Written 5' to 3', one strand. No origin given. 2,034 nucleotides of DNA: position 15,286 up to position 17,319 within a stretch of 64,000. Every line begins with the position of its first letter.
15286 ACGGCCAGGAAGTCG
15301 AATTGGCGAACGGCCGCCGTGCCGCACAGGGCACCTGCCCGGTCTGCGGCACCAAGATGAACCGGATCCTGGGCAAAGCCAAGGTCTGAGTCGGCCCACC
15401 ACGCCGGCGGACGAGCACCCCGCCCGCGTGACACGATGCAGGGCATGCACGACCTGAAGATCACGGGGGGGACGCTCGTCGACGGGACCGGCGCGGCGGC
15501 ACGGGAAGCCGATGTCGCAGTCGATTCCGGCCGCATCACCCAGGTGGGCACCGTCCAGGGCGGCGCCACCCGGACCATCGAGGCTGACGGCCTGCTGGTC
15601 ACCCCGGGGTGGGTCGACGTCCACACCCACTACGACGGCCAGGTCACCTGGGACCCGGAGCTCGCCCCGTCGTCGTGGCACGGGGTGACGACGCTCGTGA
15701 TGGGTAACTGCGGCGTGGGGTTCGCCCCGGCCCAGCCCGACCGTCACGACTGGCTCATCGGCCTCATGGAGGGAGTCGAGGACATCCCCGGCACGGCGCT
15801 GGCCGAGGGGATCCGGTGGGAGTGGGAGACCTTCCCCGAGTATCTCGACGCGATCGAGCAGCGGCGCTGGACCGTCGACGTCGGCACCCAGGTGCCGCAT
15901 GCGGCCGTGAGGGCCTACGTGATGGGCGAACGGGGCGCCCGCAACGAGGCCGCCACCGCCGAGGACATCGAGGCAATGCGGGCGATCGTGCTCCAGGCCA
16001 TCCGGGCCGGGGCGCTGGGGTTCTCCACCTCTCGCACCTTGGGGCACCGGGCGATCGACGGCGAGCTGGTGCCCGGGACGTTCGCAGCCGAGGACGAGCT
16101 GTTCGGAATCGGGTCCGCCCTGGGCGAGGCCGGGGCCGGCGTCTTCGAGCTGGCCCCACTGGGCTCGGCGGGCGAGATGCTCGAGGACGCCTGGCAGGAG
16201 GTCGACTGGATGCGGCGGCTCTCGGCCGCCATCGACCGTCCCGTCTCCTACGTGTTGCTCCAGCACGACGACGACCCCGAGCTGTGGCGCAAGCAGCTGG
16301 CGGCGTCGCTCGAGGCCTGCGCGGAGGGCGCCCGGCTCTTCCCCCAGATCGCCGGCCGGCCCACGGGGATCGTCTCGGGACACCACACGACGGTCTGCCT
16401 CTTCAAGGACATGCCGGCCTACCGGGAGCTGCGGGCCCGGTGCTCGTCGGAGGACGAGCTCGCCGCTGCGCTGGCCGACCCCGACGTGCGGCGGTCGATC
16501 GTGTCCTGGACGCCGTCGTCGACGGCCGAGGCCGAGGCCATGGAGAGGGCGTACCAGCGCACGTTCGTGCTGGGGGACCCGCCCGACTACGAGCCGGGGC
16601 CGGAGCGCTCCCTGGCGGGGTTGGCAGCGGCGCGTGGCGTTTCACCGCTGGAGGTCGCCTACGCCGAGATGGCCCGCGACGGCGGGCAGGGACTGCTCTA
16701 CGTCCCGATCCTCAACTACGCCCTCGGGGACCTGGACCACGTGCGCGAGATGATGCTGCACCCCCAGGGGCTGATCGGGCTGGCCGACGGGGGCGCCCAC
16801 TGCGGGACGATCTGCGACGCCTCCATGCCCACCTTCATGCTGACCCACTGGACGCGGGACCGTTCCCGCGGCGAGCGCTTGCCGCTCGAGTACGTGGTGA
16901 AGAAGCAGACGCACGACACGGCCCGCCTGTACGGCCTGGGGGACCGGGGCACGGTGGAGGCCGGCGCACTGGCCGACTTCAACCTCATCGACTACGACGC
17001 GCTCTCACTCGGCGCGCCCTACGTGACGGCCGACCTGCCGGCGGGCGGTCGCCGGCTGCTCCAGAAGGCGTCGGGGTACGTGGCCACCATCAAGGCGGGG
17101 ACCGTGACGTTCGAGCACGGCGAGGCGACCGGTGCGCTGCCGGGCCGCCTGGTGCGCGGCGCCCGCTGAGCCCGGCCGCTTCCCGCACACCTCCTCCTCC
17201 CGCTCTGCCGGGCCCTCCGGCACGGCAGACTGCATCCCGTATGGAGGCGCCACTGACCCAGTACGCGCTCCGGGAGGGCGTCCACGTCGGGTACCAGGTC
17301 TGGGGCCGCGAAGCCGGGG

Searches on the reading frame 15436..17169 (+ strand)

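Call 105: search_protein_families(library=pfam, proteins=[window:15436-17169:+], max_evalue=0.00001)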
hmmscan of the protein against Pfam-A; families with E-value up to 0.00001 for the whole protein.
window:15436-17169:+ (577 aa): 2 families
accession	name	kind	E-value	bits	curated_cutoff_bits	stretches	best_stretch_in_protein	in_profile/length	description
PF07969.17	Amidohydro_3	-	9.4e-49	167.6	29.7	1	46-559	1-472/472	Amidohydrolase family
PF01979.26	Amidohydro_1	-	6.2e-07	29.4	25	0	453-522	242-322/345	Amidohydrolase family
